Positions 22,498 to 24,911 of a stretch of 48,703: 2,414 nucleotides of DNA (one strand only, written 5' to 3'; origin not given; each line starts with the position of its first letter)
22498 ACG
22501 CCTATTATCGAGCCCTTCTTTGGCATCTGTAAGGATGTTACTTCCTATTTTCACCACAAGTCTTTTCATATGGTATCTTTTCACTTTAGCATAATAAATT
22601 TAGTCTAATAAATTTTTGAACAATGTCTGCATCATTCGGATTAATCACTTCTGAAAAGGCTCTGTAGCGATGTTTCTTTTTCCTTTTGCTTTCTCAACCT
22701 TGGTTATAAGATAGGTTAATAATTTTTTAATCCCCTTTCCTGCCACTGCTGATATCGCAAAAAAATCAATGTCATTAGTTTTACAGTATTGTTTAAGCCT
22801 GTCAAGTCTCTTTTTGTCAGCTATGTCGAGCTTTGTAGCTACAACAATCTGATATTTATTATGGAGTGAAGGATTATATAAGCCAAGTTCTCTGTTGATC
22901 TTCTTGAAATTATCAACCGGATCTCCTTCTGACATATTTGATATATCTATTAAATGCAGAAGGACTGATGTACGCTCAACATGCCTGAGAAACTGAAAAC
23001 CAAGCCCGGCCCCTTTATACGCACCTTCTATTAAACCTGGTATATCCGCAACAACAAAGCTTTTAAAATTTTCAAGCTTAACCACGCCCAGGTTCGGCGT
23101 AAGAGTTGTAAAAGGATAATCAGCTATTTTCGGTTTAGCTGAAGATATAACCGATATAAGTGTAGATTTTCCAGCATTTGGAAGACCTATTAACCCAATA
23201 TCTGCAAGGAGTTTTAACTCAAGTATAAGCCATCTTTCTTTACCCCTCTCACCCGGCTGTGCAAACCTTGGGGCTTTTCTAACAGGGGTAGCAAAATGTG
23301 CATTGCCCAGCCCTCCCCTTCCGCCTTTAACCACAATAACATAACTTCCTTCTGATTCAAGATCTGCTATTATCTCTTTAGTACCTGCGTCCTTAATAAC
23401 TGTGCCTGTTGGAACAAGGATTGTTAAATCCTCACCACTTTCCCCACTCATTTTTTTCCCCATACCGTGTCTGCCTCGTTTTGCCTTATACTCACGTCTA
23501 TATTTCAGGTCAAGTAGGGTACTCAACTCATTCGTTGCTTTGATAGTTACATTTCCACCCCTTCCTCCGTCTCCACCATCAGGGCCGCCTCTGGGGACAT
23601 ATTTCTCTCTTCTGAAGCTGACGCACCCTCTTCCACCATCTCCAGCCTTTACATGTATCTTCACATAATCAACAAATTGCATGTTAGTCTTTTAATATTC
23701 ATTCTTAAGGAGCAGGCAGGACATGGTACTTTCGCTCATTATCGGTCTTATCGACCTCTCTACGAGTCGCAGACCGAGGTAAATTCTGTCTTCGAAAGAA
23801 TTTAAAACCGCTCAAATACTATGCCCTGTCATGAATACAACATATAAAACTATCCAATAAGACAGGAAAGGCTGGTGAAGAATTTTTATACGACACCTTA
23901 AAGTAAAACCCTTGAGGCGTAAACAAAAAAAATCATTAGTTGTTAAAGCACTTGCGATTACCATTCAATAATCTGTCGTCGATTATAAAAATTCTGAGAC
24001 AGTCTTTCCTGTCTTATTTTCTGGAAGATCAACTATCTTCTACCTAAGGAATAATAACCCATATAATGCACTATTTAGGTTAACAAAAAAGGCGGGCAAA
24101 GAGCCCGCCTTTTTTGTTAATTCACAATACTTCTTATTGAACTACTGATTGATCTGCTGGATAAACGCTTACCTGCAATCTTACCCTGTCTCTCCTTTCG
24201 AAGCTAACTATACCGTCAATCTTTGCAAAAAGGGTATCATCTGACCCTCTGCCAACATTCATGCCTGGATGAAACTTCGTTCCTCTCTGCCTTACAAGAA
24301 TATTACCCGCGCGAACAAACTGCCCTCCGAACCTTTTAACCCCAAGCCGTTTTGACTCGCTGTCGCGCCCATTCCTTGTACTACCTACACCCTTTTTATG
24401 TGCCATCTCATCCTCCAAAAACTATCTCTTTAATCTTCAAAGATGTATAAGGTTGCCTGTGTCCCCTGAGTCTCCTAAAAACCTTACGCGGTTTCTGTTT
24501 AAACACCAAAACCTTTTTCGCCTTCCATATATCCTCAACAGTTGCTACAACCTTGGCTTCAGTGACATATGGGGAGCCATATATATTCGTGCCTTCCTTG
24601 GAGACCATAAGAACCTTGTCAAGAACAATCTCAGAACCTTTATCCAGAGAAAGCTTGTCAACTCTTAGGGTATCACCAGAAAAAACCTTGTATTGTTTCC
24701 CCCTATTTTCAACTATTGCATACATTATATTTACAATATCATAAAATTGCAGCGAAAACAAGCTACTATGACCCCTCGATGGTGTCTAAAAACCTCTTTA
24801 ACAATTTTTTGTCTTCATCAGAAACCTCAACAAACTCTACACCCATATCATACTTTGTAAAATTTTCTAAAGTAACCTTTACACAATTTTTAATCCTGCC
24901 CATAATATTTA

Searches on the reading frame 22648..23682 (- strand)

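Call 76: search_protein_families(library=pfam, proteins=[window:22648-23682:-], max_evalue=0.00001)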
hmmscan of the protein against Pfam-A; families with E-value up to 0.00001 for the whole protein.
window:22648-23682:- (345 aa): 3 families
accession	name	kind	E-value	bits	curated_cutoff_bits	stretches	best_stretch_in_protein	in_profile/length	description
PF01018.28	GTP1_OBG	-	2.2e-64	216.2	27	1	4-158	1-155/155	GTP1/OBG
PF01926.29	MMR_HSR1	-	1.2e-23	83.8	21.9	1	162-284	2-113/113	50S ribosome-binding GTPase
PF02421.24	FeoB_N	-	2.4e-09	37.4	27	1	162-321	3-152/156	Ferrous iron transport protein B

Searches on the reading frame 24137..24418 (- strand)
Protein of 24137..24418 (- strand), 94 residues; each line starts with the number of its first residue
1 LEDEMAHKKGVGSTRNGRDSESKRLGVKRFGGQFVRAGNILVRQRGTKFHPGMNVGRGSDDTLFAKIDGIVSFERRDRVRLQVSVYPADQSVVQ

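Call 76: search_protein_families(library=pfam, proteins=[window:24137-24418:-], max_evalue=0.00001)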
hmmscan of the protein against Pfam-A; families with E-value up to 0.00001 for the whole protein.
window:24137-24418:- (94 aa): 1 family
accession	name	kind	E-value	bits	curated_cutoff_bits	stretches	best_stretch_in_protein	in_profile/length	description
PF01016.24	Ribosomal_L27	-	1.5e-38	131.1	20.5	1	6-83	1-77/79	Ribosomal L27 protein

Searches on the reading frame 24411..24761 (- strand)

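Call 76: search_protein_families(library=pfam, proteins=[window:24411-24761:-], max_evalue=0.00001)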
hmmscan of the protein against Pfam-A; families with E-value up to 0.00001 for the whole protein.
window:24411-24761:- (117 aa): 1 family
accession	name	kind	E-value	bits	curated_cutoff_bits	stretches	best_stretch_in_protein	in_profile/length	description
PF00829.26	Ribosomal_L21p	-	2.8e-34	117.7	27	1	13-113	1-99/99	Ribosomal prokaryotic L21 protein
